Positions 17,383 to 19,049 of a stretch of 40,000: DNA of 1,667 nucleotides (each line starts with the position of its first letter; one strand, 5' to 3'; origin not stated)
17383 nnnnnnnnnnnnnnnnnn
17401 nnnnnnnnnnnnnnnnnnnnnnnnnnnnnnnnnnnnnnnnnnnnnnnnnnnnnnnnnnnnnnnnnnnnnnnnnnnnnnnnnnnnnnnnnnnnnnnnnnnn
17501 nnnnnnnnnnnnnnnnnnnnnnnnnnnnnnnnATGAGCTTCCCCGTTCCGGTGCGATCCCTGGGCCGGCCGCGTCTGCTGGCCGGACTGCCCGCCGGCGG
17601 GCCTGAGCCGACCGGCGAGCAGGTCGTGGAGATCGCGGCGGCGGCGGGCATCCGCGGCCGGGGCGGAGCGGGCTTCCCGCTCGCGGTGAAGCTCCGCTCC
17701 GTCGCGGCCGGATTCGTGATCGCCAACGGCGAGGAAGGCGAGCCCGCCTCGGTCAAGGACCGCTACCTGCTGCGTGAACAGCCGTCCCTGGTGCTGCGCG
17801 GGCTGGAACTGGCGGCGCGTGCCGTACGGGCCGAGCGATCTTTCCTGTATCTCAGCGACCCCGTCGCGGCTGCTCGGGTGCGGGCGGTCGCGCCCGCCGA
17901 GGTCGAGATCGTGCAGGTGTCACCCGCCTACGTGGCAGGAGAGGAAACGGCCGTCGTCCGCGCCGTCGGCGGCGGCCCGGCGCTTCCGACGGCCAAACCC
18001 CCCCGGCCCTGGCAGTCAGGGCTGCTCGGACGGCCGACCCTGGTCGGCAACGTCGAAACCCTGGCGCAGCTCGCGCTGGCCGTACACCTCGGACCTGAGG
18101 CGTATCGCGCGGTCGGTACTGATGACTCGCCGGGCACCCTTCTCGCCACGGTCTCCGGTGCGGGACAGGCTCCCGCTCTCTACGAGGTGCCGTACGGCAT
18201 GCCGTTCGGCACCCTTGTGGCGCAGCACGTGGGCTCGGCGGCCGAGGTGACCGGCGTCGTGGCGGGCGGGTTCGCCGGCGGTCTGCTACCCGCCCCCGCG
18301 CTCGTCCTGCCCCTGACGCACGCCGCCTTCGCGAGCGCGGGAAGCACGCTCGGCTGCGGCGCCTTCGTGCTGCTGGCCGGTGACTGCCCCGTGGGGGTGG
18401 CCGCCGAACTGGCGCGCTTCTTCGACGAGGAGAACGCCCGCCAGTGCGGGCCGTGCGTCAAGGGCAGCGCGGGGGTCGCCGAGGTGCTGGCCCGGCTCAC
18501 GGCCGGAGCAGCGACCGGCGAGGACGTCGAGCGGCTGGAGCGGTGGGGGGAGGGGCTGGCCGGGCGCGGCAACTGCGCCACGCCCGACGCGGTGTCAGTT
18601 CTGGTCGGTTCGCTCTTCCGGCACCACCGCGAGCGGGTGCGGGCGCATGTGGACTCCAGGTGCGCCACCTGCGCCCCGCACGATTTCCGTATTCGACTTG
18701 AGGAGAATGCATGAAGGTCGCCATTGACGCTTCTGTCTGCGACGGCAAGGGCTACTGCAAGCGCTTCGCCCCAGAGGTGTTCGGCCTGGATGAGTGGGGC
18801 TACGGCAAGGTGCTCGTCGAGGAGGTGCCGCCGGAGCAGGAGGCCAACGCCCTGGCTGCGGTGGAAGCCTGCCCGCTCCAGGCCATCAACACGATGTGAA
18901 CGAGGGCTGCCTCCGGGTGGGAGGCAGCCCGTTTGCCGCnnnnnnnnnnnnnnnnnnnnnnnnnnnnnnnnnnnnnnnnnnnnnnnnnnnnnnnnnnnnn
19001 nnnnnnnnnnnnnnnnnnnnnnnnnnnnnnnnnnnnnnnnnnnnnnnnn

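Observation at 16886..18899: Heme oxygenase translationally coupled to a stand-alone NuoF-like flavoprotein and a small ferredoxin: a possible dedicated electron-supply chain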

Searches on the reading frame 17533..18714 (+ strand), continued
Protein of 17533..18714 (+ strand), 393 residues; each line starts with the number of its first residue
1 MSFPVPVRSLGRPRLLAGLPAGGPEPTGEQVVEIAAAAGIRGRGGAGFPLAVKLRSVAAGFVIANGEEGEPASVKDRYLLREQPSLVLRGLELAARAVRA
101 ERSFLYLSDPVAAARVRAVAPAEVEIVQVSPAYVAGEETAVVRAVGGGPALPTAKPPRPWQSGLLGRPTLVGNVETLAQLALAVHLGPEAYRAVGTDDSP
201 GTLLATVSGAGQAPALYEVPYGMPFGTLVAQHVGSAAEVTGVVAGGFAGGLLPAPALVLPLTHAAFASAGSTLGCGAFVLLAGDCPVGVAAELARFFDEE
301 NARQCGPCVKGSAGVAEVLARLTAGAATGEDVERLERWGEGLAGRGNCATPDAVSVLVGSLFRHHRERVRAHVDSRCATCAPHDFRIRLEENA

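Call 50: search_protein_families(library=pfam, proteins=[L023:3878-4876:+, L023:6260-7135:+, L033:4627-5925:+, L033:3949-4623:+, L056:604-1704:+, L056:1701-2396:+, L015:4994-6034:+, L015:6016-6810:+, L031:1742-2719:+, L019:900-2303:+], max_evalue=0.0001)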
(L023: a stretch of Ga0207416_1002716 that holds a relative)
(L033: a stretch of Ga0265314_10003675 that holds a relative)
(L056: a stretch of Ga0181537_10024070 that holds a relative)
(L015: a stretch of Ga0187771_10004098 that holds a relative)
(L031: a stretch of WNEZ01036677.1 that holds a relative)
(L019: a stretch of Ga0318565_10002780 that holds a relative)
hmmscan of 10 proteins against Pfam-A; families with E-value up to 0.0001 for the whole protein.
L023:3878-4876:+ (332 aa): 1 family
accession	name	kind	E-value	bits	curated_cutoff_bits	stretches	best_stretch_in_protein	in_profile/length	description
PF01794.25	Ferric_reduct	-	1.7e-08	35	28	1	14-135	1-119/121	Ferric reductase like transmembrane component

L023:6260-7135:+ (291 aa): 1 family
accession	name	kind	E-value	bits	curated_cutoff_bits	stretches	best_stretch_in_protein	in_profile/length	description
PF04185.19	Phosphoesterase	-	9.2e-22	78.1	23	1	71-275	107-355/356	Phosphoesterase family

L033:4627-5925:+ (432 aa): 2 families
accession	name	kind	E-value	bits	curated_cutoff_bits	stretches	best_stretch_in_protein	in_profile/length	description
PF02518.31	HATPase_c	-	2.2e-26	92.9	26.4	1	321-431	1-109/111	Histidine kinase-, DNA gyrase B-, and HSP90-like ATPase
PF00512.31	HisKA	-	2.9e-12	46.9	26.9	1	210-272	3-64/66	His Kinase A (phospho-acceptor) domain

L033:3949-4623:+ (224 aa): 2 families
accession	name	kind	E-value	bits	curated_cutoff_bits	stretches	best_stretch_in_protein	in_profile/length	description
PF00072.30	Response_reg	-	1.8e-27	96.2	30.2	1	3-112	1-110/111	Response regulator receiver domain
PF00486.34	Trans_reg_C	-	8.1e-26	90.3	26.2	1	147-220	3-77/77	Transcriptional regulatory protein, C terminal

L056:604-1704:+ (366 aa): 1 family
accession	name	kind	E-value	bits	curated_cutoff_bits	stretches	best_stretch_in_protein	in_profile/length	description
PF02424.20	ApbE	-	7.5e-50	170.4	25.6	1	34-322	1-257/266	ApbE family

L056:1701-2396:+ (231 aa): 1 family
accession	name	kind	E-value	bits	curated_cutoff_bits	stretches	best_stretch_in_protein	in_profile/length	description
PF01794.25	Ferric_reduct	-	4.3e-11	43.4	28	1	14-135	1-119/121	Ferric reductase like transmembrane component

L015:4994-6034:+ (346 aa): 1 family
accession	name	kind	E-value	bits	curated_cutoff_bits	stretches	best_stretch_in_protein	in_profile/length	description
PF02424.20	ApbE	-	1.2e-53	182.8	25.6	1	52-321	1-256/266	ApbE family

L015:6016-6810:+ (264 aa): 1 family
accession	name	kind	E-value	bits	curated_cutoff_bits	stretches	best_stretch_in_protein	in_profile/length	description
PF02592.20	Vut_1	-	3.3e-48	164.4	27.2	1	68-228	1-152/152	Putative vitamin uptake transporter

L031:1742-2719:+ (325 aa): 2 families
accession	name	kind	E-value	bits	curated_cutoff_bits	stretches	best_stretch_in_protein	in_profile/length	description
PF13466.11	STAS_2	-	7.3e-13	48.9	29.2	1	234-310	1-78/80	STAS domain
PF01740.26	STAS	-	1.4e-05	25.3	22.6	1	235-310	14-92/106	STAS domain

L019:900-2303:+ (467 aa): 1 family
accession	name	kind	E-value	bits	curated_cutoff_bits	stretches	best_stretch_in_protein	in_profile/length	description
PF01794.25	Ferric_reduct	-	3.3e-10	40.5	28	1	97-218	1-119/121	Ferric reductase like transmembrane component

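Call 65: search_protein_representatives(alignment_id=A1)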
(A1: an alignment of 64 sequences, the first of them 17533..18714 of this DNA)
Query: 64 sequences, 425 profile positions. Proteins with E-value up to 0.001 (for the whole library): 16637; up to 1e-10: 8854; up to 1e-30: 2324. The best 150 are listed.
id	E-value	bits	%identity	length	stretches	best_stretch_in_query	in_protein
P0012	1.6e-179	613.5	-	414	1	3-422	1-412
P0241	2.9e-160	550.1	-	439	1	4-420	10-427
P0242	6.3e-159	545.7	-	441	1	10-421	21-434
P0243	1.9e-143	494.7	-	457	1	5-421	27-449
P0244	7.7e-137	472.9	-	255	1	168-421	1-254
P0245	1.4e-131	455.6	-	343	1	133-391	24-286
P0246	1.4e-128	445.6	-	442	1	4-420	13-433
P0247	1.4e-127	442.3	-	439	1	9-411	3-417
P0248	1.5e-127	442.3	-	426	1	15-413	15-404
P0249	2.7e-127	441.4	-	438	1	12-422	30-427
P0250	7.8e-125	433.3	-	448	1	17-410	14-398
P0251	1.4e-119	416.0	-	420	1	41-421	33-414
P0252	1.5e-119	416.0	-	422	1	13-409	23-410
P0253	1.7e-116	405.8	-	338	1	72-355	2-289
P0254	2.3e-116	405.4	-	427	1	12-386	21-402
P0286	7.6e-97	341.1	-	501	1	9-404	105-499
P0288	1.4e-96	340.3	-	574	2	40-402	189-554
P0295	3.9e-94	332.2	-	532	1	9-415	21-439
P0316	4.6e-90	318.8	-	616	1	39-404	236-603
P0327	2.7e-88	313.0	-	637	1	12-413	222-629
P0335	2.2e-87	310.0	-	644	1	32-401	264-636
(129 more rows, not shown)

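Call 70: search_protein_families(library=pfam, proteins=[P0286, P0327, P0335, P0295, P0288, P0316, L077:2-1696:+], max_evalue=0.001)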
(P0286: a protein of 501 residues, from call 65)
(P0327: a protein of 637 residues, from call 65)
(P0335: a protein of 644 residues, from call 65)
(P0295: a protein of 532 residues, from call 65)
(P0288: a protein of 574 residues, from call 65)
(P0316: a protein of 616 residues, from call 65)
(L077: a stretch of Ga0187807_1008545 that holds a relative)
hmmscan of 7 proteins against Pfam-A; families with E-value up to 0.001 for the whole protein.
P0286 (501 aa): 4 families
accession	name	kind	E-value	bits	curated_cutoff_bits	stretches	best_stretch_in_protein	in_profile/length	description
PF01512.22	Complex1_51K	-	3e-39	134.7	31.2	1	142-302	1-149/150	Nuo51 FMN-binding domain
PF10589.14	NADH_4Fe-4S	-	2.5e-16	59.7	23.5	1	410-493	2-85/85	NADH-ubiquinone oxidoreductase-F iron-sulfur binding region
PF13459.11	Fer4_15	-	7.1e-09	36.7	22.4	1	15-76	2-65/66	4Fe-4S single cluster domain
PF13370.11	Fer4_13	-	0.00033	21.7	24.5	1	16-76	1-57/58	4Fe-4S single cluster domain of Ferredoxin I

P0327 (637 aa): 3 families
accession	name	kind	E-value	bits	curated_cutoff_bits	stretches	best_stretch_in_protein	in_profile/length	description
PF01512.22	Complex1_51K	-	8.9e-29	100.8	31.2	1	261-418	1-146/150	Nuo51 FMN-binding domain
PF10589.14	NADH_4Fe-4S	-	3.7e-17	62.4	23.5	1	533-614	4-85/85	NADH-ubiquinone oxidoreductase-F iron-sulfur binding region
PF01794.25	Ferric_reduct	-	2.8e-06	27.8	28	1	12-133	1-119/121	Ferric reductase like transmembrane component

P0335 (644 aa): 4 families
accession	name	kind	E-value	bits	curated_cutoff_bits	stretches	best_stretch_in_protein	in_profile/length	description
PF01512.22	Complex1_51K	-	1.7e-33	116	31.2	1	281-442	1-149/150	Nuo51 FMN-binding domain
PF10589.14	NADH_4Fe-4S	-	1.3e-12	47.9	23.5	1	551-633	3-85/85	NADH-ubiquinone oxidoreductase-F iron-sulfur binding region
PF01794.25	Ferric_reduct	-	5.8e-09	36.5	28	1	24-144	1-118/121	Ferric reductase like transmembrane component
PF10531.15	SLBB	-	4.2e-07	30.1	27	1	466-494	2-30/55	SLBB domain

P0295 (532 aa): 3 families
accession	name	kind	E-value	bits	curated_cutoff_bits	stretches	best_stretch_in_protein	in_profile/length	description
PF01512.22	Complex1_51K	-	1.4e-37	129.3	31.2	1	67-227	1-147/150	Nuo51 FMN-binding domain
PF10589.14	NADH_4Fe-4S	-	4.5e-18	65.4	23.5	1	339-422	2-85/85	NADH-ubiquinone oxidoreductase-F iron-sulfur binding region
PF13248.11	Zn_ribbon_3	-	0.00016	21.5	27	1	508-528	4-24/26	zinc-ribbon domain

P0288 (574 aa): 3 families
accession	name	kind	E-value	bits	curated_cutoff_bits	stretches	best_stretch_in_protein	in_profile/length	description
PF01512.22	Complex1_51K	-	5.5e-36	124.2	31.2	1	200-357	3-148/150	Nuo51 FMN-binding domain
PF10589.14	NADH_4Fe-4S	-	4.3e-14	52.6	23.5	1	470-550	5-85/85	NADH-ubiquinone oxidoreductase-F iron-sulfur binding region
PF10531.15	SLBB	-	1e-05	25.7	27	1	382-407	2-27/55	SLBB domain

P0316 (616 aa): 2 families
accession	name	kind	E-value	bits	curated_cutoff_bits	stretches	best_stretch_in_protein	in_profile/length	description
PF01512.22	Complex1_51K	-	2.5e-32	112.3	31.2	1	246-404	1-148/150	Nuo51 FMN-binding domain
PF10589.14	NADH_4Fe-4S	-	9.6e-14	51.5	23.5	1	516-597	4-85/85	NADH-ubiquinone oxidoreductase-F iron-sulfur binding region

L077:2-1696:+ (564 aa): 4 families
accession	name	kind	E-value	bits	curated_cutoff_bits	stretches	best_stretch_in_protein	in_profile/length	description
PF01512.22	Complex1_51K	-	4.6e-32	111.4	31.2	1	49-207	3-149/150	Nuo51 FMN-binding domain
PF10589.14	NADH_4Fe-4S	-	2.7e-17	62.8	23.5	1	316-398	3-85/85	NADH-ubiquinone oxidoreductase-F iron-sulfur binding region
PF13459.11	Fer4_15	-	7.1e-13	49.5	22.4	1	424-480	2-65/66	4Fe-4S single cluster domain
PF13370.11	Fer4_13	-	0.00062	20.9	24.5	0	425-479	1-56/58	4Fe-4S single cluster domain of Ferredoxin I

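Call 78: find_encoding_contigs(protein=P0019, flank=7000, max_places=2)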
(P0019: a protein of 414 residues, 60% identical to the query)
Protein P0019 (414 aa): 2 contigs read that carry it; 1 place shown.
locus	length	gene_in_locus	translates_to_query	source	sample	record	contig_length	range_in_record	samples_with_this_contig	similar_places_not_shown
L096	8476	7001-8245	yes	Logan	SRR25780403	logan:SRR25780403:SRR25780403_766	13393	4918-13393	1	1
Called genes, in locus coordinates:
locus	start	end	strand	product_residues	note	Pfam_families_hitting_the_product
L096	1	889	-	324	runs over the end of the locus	PF00005:ABC_tran, PF13401:AAA_22 (weak), PF08352:oligo_HPY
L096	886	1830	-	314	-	PF00005:ABC_tran, PF13304:AAA_21 (faint), PF08352:oligo_HPY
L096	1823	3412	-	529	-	PF00496:SBP_bac_5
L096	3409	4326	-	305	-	PF00528:BPD_transp_1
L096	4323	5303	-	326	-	PF19300:BPD_transp_1_N, PF00528:BPD_transp_1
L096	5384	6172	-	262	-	PF08894:DUF1838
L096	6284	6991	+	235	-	PF01126:Heme_oxygenase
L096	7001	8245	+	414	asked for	PF01512:Complex1_51K, PF10589:NADH_4Fe-4S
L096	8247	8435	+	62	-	PF13459:Fer4_15, PF13370:Fer4_13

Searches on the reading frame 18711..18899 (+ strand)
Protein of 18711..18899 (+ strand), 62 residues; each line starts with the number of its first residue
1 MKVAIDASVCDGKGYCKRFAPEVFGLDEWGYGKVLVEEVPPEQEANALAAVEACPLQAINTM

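Call 3: search_protein_families(library=pfam, proteins=[window:18711-18899:+], max_evalue=0.01)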
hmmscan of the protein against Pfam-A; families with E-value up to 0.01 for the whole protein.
window:18711-18899:+ (62 aa): 3 families
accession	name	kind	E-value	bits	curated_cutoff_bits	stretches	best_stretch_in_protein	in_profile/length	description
PF13459.11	Fer4_15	-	5.3e-12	46.7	22.4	1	3-60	1-65/66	4Fe-4S single cluster domain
PF13370.11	Fer4_13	-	2.5e-10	41.3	24.5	1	5-61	1-58/58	4Fe-4S single cluster domain of Ferredoxin I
PF06902.16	Fer4_19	-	0.00045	20.6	24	1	1-55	6-55/64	Divergent 4Fe-4S mono-cluster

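Call 4: search_protein_families(library=ncbifam, proteins=[window:18711-18899:+], max_evalue=0.01)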
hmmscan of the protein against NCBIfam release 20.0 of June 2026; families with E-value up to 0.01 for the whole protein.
window:18711-18899:+ (62 aa): 0 families
